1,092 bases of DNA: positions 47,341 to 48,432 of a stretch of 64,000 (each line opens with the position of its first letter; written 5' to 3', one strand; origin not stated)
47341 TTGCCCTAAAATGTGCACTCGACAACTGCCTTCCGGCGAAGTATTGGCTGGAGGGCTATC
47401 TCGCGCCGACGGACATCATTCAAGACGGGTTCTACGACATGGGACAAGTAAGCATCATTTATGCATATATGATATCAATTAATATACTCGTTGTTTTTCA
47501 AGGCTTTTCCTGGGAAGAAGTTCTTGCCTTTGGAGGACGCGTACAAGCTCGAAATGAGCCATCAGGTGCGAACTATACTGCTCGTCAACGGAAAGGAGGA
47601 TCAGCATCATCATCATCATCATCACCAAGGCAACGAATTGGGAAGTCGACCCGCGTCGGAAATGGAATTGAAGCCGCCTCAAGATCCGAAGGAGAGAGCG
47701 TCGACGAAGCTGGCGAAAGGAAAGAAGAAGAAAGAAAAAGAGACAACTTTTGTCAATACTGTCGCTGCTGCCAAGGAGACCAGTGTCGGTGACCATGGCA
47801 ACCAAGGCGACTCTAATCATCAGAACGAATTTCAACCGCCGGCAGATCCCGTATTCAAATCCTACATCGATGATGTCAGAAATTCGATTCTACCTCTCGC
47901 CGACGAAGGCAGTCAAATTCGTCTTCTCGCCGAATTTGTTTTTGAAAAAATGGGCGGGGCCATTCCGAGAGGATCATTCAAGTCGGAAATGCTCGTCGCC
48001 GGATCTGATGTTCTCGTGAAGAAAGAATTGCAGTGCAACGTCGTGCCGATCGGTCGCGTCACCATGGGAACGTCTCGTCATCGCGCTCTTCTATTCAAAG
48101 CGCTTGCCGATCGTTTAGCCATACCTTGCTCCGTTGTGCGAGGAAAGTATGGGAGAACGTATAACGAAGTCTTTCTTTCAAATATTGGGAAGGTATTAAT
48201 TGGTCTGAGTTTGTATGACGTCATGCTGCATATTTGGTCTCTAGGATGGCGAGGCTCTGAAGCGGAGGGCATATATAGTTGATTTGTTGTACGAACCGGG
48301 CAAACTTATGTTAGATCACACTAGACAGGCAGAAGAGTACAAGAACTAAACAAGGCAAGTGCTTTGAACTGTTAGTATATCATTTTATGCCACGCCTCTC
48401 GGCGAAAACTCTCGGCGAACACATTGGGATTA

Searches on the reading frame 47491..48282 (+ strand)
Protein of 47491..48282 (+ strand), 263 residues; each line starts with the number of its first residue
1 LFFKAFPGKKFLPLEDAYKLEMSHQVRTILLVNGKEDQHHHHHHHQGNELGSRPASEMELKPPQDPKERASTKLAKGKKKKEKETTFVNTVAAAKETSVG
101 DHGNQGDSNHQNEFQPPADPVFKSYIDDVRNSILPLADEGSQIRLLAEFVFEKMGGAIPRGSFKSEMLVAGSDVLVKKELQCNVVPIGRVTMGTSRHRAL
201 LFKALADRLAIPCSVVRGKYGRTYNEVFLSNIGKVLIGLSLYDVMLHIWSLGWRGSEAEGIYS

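Call 72: search_protein_families(library=pfam, proteins=[window:47491-48282:+], max_evalue=0.001)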
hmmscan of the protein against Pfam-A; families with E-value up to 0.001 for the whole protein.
window:47491-48282:+ (263 aa): 1 family
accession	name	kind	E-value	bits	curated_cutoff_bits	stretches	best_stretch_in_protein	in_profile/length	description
PF14381.12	EDR1_CTR1_ARMC3_pept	-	1.7e-18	67.6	27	1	126-221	78-172/203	EDR1/CTR1/ARMC3, peptidase-like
